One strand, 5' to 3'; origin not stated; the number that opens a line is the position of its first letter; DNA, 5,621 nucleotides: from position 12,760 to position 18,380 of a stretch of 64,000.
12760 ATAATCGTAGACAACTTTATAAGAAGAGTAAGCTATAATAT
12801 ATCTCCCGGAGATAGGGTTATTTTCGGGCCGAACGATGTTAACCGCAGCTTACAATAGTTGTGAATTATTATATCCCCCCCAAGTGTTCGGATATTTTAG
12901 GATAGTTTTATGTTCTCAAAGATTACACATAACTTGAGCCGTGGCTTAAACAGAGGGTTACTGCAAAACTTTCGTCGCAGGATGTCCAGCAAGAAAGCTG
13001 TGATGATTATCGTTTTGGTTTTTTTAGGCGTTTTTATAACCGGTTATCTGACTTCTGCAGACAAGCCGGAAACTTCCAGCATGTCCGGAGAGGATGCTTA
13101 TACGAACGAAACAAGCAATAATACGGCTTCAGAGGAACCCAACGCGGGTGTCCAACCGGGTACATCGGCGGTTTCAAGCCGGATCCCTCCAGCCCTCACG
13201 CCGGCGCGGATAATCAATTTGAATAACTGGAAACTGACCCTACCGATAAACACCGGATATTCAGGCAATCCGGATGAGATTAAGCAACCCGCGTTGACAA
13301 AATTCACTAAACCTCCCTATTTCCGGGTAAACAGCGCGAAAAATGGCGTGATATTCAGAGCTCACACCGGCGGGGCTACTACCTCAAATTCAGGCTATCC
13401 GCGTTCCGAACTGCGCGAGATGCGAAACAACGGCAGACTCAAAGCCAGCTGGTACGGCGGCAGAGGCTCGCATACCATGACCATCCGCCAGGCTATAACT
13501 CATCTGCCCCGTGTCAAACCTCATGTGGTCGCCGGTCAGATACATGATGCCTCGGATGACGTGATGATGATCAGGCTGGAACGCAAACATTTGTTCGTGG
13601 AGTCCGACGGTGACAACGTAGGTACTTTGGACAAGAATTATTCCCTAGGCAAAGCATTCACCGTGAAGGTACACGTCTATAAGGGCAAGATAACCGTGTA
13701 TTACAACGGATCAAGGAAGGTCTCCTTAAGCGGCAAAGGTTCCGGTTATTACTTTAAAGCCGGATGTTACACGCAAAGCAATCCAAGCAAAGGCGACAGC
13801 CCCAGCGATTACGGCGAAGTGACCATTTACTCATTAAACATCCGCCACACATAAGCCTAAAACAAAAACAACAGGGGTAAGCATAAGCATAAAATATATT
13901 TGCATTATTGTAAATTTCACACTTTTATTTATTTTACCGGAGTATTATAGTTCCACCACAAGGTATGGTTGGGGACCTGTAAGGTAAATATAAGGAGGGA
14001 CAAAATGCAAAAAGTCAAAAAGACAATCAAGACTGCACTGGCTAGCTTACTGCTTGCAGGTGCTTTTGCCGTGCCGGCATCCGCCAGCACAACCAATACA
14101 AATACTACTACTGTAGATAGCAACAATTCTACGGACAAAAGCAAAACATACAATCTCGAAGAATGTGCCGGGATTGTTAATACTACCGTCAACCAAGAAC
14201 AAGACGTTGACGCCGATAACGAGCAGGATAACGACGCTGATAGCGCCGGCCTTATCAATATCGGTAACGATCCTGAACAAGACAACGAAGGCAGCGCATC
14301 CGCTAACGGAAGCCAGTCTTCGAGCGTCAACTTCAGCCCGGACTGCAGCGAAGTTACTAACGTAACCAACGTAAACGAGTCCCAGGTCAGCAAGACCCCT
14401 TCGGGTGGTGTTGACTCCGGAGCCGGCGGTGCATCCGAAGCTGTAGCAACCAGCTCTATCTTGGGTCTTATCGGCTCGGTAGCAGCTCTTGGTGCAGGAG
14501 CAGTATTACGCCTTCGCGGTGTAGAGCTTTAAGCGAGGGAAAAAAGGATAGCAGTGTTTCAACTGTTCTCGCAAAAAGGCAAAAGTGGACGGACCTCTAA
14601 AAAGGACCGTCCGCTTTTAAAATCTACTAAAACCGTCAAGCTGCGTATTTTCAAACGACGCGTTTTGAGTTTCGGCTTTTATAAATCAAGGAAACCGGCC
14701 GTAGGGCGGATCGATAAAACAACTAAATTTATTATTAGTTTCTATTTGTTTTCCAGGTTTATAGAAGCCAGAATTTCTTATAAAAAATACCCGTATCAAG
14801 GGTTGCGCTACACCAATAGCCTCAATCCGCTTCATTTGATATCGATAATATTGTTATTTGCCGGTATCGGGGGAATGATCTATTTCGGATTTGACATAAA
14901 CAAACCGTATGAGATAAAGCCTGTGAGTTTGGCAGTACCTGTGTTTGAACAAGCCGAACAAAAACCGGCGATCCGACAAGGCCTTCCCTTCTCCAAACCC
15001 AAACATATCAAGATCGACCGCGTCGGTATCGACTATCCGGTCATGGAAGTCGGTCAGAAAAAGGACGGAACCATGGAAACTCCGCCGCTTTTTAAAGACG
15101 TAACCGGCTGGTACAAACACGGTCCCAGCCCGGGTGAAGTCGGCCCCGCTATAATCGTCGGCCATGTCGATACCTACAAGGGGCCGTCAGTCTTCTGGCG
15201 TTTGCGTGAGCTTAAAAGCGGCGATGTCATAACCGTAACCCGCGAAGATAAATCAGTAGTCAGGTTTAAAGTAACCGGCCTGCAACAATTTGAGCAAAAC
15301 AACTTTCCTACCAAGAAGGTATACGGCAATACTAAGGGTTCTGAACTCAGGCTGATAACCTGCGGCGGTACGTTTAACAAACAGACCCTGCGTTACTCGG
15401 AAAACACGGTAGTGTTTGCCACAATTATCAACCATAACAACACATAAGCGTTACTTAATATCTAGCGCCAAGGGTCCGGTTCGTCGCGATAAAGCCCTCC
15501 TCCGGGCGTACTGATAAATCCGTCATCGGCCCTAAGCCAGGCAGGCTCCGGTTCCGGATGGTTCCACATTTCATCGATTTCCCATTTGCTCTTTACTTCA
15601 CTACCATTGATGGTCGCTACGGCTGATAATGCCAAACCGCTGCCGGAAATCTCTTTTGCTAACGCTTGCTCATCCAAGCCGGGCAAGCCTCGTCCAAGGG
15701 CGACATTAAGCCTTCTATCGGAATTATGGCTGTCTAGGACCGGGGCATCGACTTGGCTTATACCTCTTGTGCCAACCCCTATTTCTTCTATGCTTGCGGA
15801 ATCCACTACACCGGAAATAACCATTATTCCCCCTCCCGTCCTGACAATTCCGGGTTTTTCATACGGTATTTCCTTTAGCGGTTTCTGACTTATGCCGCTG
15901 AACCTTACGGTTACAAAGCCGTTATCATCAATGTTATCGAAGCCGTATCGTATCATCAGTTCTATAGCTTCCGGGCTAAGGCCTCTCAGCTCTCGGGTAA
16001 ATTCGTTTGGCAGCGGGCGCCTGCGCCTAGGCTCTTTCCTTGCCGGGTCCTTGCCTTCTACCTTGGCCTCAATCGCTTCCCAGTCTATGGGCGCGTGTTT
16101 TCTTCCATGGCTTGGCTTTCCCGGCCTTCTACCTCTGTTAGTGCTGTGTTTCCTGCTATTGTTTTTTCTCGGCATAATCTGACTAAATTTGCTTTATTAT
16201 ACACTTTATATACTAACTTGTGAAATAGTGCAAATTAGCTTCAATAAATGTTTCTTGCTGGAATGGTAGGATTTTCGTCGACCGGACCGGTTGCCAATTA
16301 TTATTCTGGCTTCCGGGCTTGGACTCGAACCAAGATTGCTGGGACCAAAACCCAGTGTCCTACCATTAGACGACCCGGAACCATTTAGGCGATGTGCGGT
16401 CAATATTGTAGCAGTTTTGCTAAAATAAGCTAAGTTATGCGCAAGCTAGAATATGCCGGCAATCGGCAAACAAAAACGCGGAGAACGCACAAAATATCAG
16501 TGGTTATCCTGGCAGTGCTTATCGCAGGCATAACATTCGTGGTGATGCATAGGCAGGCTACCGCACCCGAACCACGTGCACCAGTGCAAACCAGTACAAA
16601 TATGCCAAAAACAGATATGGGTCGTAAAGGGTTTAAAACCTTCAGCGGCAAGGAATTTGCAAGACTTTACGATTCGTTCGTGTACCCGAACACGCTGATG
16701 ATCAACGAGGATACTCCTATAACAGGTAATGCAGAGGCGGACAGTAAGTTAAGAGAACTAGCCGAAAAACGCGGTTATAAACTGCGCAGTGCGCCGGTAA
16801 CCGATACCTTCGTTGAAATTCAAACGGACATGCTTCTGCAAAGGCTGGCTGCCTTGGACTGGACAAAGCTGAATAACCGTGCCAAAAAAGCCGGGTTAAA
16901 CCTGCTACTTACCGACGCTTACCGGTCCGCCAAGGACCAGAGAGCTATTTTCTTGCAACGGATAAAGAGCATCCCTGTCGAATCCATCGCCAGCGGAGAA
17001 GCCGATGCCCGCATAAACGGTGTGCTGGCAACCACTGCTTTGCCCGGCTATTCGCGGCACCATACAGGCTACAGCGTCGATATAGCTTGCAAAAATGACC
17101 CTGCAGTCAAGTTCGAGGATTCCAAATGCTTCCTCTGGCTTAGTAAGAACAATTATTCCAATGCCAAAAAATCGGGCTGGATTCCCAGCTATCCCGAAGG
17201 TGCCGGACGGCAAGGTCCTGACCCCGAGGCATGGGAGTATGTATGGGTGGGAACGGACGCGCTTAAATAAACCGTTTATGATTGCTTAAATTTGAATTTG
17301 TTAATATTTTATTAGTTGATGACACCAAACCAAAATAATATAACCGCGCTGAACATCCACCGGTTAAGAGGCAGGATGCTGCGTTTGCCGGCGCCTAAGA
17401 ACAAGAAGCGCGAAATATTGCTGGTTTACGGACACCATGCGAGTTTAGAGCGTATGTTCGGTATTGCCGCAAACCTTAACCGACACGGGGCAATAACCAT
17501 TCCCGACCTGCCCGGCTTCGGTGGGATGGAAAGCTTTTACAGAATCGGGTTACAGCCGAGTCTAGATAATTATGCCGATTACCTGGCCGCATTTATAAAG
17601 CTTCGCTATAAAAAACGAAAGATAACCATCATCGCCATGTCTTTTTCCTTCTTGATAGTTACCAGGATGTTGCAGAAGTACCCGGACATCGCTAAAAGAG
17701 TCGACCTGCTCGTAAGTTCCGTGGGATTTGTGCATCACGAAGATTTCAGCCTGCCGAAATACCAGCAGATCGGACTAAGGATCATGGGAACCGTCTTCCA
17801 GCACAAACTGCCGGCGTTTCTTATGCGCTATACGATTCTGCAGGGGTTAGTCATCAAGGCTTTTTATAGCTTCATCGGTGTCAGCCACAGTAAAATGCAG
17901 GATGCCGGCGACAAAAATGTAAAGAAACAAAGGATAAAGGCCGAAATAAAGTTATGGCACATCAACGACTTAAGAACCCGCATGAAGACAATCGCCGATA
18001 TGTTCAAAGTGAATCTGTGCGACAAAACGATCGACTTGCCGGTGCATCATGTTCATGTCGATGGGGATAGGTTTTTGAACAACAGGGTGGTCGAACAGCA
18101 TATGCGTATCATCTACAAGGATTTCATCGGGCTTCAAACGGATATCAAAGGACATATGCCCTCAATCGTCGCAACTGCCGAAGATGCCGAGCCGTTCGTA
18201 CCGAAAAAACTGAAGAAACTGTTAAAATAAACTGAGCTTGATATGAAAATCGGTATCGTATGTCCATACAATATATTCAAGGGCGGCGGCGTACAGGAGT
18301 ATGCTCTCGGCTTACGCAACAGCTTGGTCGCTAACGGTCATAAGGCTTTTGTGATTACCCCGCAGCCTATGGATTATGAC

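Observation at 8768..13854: Compact acidic-exopolysaccharide locus: short sugar dehydrogenase, LysM-bearing processive GT2 synthase, LysM beta-helix protein and PL7 lyase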

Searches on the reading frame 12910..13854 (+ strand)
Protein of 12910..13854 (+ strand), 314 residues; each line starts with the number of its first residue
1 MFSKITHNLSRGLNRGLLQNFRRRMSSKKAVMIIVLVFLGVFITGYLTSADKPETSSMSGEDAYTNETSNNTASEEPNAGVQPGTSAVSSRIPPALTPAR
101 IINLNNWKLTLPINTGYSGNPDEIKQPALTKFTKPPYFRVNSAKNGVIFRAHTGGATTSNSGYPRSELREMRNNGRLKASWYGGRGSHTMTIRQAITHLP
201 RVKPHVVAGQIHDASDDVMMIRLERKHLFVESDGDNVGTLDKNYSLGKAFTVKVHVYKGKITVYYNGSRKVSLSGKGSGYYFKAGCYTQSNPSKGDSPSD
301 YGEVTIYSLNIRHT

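Call 3: search_protein_families(library=pfam, proteins=[window:12910-13854:+], max_evalue=0.01)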
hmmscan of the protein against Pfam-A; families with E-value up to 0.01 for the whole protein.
window:12910-13854:+ (314 aa): 2 families
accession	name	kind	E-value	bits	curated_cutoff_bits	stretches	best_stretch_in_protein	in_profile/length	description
PF08787.18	Alginate_lyase2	-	6.8e-47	160.6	29.7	1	102-313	1-225/225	Alginate lyase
PF14099.13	Polysacc_lyase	-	0.0034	17.7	29.9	0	159-299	46-197/210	Polysaccharide lyase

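Call 4: search_protein_families(library=ncbifam, proteins=[window:12910-13854:+], max_evalue=0.01)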
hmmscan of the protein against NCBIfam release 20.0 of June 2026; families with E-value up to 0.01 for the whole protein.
window:12910-13854:+ (314 aa): 0 families

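Call 19: search_solved_structures(query=window:12910-13854:+, max_evalue=0.001, show_alignments=2)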
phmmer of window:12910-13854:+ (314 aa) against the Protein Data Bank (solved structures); distinct sequences matched with E-value up to 0.001: 18.
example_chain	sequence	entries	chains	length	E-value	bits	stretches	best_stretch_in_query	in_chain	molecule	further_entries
5zqi_A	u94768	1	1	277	4.7e-74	252.6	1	86-313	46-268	Alginate lyase AlgAT5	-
1uai_A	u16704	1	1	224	2.4e-62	214.2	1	94-313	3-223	polyguluronate lyase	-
5xnr_A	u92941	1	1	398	2.5e-27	99.2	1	101-313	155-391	AlyQ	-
2cws_A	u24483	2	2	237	3.1e-21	79.2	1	94-313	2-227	alginate lyase A1-II' | Alginate lyase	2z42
2zab_A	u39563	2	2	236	1.6e-20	76.9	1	94-313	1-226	Alginate lyase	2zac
2za9_A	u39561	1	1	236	5.7e-20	75.1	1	94-313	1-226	Alginate lyase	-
2zaa_A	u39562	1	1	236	1.1e-19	74.1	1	94-313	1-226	Alginate lyase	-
4ozx_A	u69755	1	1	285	2.2e-13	53.5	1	99-181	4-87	Alginate lyase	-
8wok_A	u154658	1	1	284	4.8e-11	45.8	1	92-187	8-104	PL7 alignate lyase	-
1vav_A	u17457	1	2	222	7.9e-11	45.1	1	104-313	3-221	Alginate lyase PA1167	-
8wok_B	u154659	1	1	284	1e-10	44.7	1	92-188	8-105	PL7 alignate lyase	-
8jt4_A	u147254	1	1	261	1.1e-10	44.6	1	102-217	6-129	Alginate lyase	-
5y33_A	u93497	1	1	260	2e-10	43.7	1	102-217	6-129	Alginate lyase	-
8jsd_A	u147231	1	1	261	2.7e-10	43.3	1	102-217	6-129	Alginate lyase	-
5zu5_A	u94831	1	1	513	8.4e-10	41.7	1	96-182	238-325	alginate lyase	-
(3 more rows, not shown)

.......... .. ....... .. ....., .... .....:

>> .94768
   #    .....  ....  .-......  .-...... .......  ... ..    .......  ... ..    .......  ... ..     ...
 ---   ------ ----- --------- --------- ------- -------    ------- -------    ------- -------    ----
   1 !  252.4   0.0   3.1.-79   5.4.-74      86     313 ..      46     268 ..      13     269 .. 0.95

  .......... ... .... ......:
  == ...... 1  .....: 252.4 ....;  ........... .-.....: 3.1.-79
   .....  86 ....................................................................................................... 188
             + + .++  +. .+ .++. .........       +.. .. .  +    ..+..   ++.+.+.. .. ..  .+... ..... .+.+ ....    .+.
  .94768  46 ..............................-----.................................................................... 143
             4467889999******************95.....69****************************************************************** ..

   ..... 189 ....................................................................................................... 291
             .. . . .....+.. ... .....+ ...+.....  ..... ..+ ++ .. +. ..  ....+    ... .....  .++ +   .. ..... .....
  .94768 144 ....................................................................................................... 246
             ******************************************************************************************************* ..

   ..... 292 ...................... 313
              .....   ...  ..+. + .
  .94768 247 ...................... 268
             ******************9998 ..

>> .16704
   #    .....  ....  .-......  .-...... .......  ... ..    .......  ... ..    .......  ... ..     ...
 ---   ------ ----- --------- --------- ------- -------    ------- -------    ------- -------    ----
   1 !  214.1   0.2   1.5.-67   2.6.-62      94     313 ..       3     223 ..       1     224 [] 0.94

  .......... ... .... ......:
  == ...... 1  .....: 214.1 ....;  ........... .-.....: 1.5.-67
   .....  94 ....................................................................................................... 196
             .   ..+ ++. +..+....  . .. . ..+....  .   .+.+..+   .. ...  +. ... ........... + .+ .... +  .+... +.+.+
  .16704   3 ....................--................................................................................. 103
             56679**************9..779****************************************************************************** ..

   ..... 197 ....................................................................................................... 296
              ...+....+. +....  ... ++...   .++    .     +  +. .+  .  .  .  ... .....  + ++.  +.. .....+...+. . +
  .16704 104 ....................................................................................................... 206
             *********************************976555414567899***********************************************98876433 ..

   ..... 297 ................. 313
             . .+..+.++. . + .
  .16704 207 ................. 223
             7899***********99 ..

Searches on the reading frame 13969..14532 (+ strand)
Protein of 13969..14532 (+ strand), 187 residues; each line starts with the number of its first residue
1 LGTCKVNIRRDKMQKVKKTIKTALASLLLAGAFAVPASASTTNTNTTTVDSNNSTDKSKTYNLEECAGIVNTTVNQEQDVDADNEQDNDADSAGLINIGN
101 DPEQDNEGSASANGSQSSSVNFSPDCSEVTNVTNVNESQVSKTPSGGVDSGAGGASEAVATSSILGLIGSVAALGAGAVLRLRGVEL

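Call 3: search_protein_families(library=pfam, proteins=[window:13969-14532:+], max_evalue=0.01)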
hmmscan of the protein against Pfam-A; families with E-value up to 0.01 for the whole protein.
window:13969-14532:+ (187 aa): 0 families

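Call 4: search_protein_families(library=ncbifam, proteins=[window:13969-14532:+], max_evalue=0.01)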
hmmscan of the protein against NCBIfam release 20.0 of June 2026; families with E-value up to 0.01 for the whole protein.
window:13969-14532:+ (187 aa): 1 family
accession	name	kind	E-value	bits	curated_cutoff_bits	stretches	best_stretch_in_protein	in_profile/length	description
NF058571.1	GVDTG_CTERM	domain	3.1e-05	24.2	29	1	143-182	1-41/44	GVDTG sorting domain-containing protein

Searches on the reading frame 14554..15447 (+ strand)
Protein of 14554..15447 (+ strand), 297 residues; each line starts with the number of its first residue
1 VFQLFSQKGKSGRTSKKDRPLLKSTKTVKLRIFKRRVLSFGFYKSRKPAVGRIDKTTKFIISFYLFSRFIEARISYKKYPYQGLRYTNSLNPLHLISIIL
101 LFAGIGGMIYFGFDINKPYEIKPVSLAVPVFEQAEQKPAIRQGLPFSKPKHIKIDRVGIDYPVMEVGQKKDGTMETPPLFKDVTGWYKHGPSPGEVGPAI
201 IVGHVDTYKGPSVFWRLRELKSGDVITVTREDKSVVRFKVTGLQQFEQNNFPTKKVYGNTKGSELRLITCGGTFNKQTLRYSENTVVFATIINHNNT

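Call 3: search_protein_families(library=pfam, proteins=[window:14554-15447:+], max_evalue=0.01)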
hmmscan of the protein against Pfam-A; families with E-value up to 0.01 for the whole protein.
window:14554-15447:+ (297 aa): 1 family
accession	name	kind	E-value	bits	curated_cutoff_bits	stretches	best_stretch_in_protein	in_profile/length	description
PF04203.18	Sortase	-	1.7e-24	86.4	26.6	1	152-290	1-123/125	Sortase domain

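Call 4: search_protein_families(library=ncbifam, proteins=[window:14554-15447:+], max_evalue=0.01)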
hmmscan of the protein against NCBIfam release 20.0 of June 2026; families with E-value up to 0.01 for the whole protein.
window:14554-15447:+ (297 aa): 6 families
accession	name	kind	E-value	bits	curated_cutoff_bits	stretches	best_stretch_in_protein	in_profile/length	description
NF033748.1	class_F_sortase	subfamily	2.5e-56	189.6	166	1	142-291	4-154/155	class F sortase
TIGR03784.1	marine_sortase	equivalog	3.3e-07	30.1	158.25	1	186-278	80-163/174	class GN sortase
NF033747.1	class_E_sortase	subfamily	3.5e-06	27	160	1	179-276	96-195/211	class E sortase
TIGR01076.1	sortase_fam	subfamily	0.00013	21.8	39.35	1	183-272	26-113/136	sortase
NF058671.1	sortase_SrtD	exception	0.00026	20.7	140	1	152-270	67-168/187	class D sortase, LPxTATN-specific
NF033746.1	class_D_sortase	subfamily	0.0026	17.6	165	1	183-270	36-114/135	class D sortase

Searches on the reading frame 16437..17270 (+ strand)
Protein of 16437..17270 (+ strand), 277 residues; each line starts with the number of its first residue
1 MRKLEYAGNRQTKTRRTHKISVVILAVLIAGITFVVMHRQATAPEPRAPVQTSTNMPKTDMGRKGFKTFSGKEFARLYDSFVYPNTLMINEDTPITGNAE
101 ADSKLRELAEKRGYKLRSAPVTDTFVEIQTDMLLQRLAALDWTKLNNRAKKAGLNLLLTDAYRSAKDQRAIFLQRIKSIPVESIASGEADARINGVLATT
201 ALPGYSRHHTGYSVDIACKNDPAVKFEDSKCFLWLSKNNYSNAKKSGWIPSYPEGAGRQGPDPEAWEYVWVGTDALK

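Call 4: search_protein_families(library=ncbifam, proteins=[window:16437-17270:+], max_evalue=0.01)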
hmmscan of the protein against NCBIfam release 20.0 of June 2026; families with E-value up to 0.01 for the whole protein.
window:16437-17270:+ (277 aa): 3 families
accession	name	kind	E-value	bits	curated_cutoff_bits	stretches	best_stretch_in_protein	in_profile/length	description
NF000473.1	vanY_BG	exception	1e-07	31.6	400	1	148-275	143-256/274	VanY-B/VanY-G family D-Ala-D-Ala carboxypeptidase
NF000380.1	vanXY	equivalog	3.5e-05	23.5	250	1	129-272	27-158/179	D,D-carboxypeptidase/D,D-dipeptidase VanXY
NF041194.1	LD_carboxy_LdcB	exception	0.00027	21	275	1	200-275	89-159/180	LD-carboxypeptidase LdcB/DacB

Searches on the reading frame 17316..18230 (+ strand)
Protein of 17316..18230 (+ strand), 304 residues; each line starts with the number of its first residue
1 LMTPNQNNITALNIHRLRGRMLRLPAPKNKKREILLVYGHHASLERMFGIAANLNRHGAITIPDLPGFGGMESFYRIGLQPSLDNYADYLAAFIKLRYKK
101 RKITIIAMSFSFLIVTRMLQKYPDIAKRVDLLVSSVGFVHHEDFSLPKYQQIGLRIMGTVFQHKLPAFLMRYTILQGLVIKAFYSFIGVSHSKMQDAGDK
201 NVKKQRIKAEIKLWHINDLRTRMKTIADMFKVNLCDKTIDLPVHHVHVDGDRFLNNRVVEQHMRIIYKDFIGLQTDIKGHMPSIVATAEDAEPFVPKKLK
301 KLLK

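Call 50: search_protein_families(library=pfam, proteins=[window:17316-18230:+], max_evalue=0.0001)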
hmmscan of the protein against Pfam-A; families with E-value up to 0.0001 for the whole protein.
window:17316-18230:+ (304 aa): 2 families
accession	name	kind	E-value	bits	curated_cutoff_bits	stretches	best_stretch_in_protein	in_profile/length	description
PF12146.15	Hydrolase_4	-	6.6e-07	29.3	27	1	30-166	3-139/239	Serine aminopeptidase, S33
PF00561.26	Abhydrolase_1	-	7.6e-05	22.9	25.8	0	34-152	3-115/245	alpha/beta hydrolase fold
